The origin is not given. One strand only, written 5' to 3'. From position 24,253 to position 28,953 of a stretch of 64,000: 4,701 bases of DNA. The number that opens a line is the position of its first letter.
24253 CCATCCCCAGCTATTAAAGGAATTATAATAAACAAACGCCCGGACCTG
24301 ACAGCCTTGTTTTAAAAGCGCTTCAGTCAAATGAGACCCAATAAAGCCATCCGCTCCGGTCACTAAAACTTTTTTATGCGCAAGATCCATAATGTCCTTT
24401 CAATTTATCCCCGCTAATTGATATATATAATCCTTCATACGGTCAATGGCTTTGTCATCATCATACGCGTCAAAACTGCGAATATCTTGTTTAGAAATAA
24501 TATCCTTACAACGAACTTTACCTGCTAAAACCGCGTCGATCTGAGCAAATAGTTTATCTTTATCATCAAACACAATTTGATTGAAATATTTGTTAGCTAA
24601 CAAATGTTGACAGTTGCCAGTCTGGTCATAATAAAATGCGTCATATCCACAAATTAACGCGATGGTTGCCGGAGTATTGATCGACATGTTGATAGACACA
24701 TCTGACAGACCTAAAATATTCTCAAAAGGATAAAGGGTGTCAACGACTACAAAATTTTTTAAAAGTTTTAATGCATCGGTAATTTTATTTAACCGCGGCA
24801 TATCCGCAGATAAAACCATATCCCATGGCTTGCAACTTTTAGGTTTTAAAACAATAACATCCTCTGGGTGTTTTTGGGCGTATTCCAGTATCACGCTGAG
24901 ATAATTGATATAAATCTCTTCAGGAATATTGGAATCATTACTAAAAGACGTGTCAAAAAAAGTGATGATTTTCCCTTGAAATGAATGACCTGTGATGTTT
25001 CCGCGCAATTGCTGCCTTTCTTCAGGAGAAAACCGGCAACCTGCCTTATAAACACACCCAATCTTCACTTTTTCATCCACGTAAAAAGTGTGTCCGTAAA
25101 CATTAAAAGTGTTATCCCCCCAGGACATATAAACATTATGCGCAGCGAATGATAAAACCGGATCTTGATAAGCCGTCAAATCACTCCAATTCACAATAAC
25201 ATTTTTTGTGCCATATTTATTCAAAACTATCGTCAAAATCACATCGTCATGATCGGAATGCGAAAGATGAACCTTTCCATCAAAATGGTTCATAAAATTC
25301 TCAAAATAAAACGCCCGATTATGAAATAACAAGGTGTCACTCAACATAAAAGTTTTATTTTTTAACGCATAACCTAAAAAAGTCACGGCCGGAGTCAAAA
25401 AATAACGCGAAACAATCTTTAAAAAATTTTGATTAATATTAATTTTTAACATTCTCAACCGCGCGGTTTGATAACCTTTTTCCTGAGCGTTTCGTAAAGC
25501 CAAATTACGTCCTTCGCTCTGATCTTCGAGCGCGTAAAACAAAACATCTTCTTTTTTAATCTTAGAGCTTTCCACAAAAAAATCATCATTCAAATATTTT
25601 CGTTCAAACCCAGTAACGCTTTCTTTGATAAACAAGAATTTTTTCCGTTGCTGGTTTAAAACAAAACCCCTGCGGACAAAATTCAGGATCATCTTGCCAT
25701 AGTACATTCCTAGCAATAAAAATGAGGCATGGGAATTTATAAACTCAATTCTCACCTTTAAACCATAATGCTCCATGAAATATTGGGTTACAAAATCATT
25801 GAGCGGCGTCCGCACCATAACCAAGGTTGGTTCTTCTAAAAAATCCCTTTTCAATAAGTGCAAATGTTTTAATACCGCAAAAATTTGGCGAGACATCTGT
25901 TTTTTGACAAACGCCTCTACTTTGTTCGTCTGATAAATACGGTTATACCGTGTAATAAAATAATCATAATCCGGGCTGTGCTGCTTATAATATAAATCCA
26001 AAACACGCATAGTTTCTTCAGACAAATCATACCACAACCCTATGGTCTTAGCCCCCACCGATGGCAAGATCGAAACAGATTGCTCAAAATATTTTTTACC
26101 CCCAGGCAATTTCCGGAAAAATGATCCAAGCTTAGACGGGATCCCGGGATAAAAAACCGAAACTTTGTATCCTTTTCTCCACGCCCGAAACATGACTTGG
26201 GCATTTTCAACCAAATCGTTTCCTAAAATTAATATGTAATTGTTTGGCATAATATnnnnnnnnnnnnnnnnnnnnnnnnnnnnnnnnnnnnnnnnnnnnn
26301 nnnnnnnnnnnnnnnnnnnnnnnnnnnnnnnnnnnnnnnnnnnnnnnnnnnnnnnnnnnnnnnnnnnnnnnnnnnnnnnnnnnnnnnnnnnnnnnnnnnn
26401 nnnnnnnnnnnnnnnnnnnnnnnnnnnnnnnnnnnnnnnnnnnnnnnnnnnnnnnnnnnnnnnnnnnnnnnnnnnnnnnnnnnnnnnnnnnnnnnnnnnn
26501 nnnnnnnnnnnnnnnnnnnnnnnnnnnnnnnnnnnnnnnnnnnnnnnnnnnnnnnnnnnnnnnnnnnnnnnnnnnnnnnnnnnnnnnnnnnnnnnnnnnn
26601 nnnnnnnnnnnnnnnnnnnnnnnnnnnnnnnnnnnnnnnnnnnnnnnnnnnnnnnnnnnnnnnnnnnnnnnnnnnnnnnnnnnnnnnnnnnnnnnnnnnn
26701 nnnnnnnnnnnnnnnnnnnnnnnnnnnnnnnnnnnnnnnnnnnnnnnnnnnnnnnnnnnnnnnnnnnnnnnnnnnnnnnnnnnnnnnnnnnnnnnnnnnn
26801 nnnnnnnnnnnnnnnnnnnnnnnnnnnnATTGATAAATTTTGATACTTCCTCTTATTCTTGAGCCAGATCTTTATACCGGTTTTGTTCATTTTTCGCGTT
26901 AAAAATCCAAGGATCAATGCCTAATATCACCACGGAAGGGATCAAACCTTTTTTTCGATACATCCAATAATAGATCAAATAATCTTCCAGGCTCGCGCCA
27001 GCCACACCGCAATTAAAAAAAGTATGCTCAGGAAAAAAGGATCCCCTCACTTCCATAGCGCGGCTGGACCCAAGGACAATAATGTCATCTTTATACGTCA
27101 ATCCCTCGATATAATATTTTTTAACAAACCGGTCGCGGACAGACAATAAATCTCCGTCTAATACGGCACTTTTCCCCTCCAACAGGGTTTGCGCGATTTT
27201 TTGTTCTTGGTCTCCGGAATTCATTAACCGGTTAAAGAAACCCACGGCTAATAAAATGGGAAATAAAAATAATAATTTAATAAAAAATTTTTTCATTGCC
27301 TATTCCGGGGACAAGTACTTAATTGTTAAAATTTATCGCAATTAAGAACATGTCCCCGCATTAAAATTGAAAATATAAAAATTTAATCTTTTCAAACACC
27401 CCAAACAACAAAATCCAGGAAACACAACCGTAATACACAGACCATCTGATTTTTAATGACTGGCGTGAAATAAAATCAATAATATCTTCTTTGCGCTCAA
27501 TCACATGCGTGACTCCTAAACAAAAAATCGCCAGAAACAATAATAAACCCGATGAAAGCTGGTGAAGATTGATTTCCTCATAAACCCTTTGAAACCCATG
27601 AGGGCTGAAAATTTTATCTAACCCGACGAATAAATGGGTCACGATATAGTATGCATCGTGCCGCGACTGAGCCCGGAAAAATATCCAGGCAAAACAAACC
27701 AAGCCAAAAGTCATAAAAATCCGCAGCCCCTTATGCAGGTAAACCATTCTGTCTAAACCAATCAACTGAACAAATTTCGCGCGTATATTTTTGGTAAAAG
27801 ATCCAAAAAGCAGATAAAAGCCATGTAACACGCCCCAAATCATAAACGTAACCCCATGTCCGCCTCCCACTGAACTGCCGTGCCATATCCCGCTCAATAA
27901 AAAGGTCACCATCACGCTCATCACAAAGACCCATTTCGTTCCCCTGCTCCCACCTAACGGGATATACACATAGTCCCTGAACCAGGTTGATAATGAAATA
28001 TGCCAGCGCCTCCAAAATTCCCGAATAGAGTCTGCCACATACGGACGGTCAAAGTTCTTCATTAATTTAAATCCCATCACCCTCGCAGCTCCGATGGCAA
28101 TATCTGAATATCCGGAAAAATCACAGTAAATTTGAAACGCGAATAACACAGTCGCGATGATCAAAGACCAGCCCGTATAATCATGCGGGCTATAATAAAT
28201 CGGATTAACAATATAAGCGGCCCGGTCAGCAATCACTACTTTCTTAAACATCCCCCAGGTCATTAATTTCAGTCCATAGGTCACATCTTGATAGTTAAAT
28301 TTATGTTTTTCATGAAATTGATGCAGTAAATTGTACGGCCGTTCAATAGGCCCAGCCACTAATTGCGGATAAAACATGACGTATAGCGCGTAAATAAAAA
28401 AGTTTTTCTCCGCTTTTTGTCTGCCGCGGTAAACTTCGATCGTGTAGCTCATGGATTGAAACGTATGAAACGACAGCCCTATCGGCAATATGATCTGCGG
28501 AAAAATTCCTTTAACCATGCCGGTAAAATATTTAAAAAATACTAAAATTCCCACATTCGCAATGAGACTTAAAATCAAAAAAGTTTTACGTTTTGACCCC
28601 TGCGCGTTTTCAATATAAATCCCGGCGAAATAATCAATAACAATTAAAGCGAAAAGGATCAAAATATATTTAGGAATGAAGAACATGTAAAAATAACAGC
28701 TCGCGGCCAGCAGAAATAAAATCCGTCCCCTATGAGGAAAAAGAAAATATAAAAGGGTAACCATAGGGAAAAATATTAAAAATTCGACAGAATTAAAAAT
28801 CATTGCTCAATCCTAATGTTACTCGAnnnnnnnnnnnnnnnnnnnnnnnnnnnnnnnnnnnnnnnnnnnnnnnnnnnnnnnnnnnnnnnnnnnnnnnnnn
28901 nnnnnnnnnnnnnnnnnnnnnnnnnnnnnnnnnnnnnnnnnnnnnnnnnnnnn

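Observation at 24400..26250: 616-aa protein with no recognisable GT fold, a candidate NulO/Kdo transferase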

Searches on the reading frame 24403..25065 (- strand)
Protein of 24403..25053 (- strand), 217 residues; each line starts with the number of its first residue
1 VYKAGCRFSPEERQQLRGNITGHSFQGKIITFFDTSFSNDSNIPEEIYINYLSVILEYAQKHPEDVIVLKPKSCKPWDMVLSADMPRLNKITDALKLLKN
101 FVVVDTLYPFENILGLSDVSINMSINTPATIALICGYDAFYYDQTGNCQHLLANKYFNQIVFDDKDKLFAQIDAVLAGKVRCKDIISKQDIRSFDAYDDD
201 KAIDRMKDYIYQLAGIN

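Call 44: search_solved_structures(query=window:24403-25053:-, max_evalue=10, show_alignments=5)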
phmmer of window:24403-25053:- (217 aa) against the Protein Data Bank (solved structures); distinct sequences matched with E-value up to 10: 1.
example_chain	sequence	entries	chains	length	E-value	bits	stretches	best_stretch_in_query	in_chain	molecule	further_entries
8bf6_A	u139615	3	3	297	1.1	12.2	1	157-213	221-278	ABC transporter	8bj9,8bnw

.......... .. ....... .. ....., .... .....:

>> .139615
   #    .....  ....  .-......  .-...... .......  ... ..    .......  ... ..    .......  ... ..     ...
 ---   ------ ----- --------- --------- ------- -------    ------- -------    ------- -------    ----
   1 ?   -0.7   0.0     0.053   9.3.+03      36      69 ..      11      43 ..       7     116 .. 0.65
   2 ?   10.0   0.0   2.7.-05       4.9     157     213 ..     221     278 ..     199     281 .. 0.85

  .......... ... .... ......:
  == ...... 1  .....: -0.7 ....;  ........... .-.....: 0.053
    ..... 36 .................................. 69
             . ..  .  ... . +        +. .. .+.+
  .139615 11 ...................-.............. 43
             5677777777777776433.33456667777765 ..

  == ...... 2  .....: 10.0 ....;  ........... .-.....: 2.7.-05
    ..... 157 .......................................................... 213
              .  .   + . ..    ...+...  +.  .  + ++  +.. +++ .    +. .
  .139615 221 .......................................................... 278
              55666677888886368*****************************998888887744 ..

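Call 61: predict_structure(alignment_id=A5)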
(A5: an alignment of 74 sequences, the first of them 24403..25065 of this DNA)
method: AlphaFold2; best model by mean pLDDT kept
length: 221 residues; sequences in the alignment: 74
mean_pLDDT: 96.2   pTM: 0.92
mean pLDDT of the five models: 96.2, 95.5, 95.5, 95.3, 94.7
residues with pLDDT >= 90: 209; 70-90: 11; 50-70: 1; < 50: 0
segments of 3 or more residues with pLDDT < 50: none
pLDDT, mean of each block of 10 residues (from residue 1): 96 94 90 97 96 98 98 97 88 97 97 97 98 98 98 97 98 98 98 97 97 95 68
secondary structure, 60 per line:
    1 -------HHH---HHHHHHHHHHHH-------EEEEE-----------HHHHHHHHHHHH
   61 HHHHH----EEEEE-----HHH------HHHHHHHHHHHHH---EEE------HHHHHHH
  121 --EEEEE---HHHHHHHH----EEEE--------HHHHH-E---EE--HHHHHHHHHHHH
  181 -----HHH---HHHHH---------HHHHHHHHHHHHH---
elements in order: H14-25 E33-37 H49-65 E70-74 H89-101 E105-107 H114-120 E123-127 H131-138 E143-146 H155-159 H169-180 H192-196 H206-218

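Call 63: fold_search(model_id=the predicted structure, library=pdb)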
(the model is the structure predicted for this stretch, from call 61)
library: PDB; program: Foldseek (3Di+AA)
matches with E <= 10: 1193; with E <= 0.001: 62
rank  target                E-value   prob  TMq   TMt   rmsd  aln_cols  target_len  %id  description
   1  3beo_A                4.3e-05  1.00  0.51  0.32   7.5       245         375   12  A Structural Basis for the allosteric regulation of non-hydrolyzing UDP-GlcNAc 2-epimerases (released 2008-02-19)
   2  5jio                  6.2e-05  1.00  0.50  0.27   5.1       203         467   12  Structure of Mycobacterium thermoresistibile trehalose-6-phosphate synthase ternary complex with ADP and Glucose-6-phosp (released 2017-05-10)
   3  5hxa                  6.9e-05  1.00  0.49  0.28   5.2       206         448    9  Crystal structure of an UDP-forming alpha, alpha-terhalose-phosphate synthase from Burkholderia xenovorans (released 2016-02-10)
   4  5huv_B                7.8e-05  1.00  0.47  0.26   7.6       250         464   12  Structure of Candida albicans trehalose-6-phosphate synthase E341R/E346R in complex with UDP-glucose (released 2017-05-03)
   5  5k41                  9.9e-05  1.00  0.53  0.28   7.2       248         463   12  Structure of Mycobacterium thermoresistibile trehalose-6-phosphate synthase in a complex with ADP-glucose. (released 2017-06-21)
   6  1f6d_A                1.1e-04  1.00  0.59  0.37   4.8       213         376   14  THE STRUCTURE OF UDP-N-ACETYLGLUCOSAMINE 2-EPIMERASE FROM E. COLI. (released 2000-12-13)
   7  9cm8_A                1.2e-04  1.00  0.56  0.37   5.6       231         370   12  UDP-GlcNAc 2-epimerase MnaA of Paenibacillus alvei (released 2024-10-02)
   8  5l3k_H                1.2e-04  1.00  0.57  0.31   6.9       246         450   12  Structure of Mycobacterium thermoresistibile trehalose-6-phosphate synthase in a ternary complex with ADP and fructose (released 2017-06-07)
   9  5hvm_B                1.2e-04  1.00  0.48  0.27   7.9       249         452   13  Structure of Aspergillus fumigatus trehalose-6-phosphate synthase A in complex with UDP and validoxylamine A (released 2017-05-03)
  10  1uqu_B                1.5e-04  1.00  0.51  0.29   6.0       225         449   13  Trehalose-6-phosphate from E. coli bound with UDP-glucose. (released 2003-11-13)
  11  8va1_B                1.6e-04  1.00  0.57  0.26   6.0       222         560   12  S. aureus TarL H300N in complex with CDP-ribitol (single tetramer) (released 2024-04-03)
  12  9m88_C                1.6e-04  1.00  0.51  0.56   6.7       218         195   15  PGS fused GPR3 dimer with antagonist AF64394 (released 2025-09-24)
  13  6jbi_A                1.6e-04  1.00  0.45  0.25   6.0       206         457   12  Structure of Tps1 apo structure (released 2019-12-04)
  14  6vlb_A                1.7e-04  1.00  0.48  0.30   4.9       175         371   16  Crystal structure of ligand-free UDP-GlcNAc 2-epimerase from Neisseria meningitidis (released 2020-11-11)
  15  1f6d_D                2.1e-04  1.00  0.55  0.36   5.2       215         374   15  THE STRUCTURE OF UDP-N-ACETYLGLUCOSAMINE 2-EPIMERASE FROM E. COLI. (released 2000-12-13)
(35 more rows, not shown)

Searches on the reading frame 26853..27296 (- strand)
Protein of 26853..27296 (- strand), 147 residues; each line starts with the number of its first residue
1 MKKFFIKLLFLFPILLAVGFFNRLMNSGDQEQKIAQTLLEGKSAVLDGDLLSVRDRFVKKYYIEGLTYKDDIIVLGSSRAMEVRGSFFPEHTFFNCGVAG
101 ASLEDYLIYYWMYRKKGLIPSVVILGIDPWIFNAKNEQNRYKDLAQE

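Call 7: search_protein_families(library=pfam, proteins=[window:26853-27296:-], max_evalue=0.001)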
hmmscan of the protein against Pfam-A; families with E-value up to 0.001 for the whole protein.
window:26853-27296:- (147 aa): 1 family
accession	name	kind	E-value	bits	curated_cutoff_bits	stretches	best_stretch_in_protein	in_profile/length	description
PF07611.17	DUF1574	-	0.00028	20.8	29.1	1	67-137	60-134/342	Protein of unknown function (DUF1574)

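Call 37: search_protein_families(library=ncbifam, proteins=[window:26853-27296:-], max_evalue=0.01)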
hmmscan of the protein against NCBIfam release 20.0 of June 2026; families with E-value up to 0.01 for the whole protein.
window:26853-27296:- (147 aa): 0 families

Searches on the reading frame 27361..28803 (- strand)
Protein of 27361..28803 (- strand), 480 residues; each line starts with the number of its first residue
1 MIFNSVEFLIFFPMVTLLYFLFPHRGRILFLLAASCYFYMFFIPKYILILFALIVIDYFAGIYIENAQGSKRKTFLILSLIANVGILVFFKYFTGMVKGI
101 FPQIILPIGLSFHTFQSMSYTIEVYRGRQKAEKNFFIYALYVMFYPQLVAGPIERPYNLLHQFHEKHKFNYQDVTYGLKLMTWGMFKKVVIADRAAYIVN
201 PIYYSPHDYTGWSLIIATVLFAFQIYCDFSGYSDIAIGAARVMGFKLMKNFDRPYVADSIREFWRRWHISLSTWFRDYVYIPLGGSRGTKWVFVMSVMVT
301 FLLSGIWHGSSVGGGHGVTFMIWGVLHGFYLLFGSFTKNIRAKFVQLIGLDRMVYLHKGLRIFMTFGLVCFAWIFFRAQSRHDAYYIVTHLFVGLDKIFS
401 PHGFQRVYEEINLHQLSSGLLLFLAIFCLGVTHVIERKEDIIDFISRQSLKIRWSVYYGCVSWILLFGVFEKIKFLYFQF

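Call 7: search_protein_families(library=pfam, proteins=[window:27361-28803:-], max_evalue=0.001)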
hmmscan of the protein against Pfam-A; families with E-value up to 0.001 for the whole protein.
window:27361-28803:- (480 aa): 2 families
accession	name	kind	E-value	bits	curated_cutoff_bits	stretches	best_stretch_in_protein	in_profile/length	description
PF03062.24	MBOAT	-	6.6e-25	88.5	27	1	134-357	80-317/337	MBOAT, membrane-bound O-acyltransferase family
PF13813.11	MBOAT_2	-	4.3e-07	30.6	25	1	250-309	4-65/85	Membrane bound O-acyl transferase family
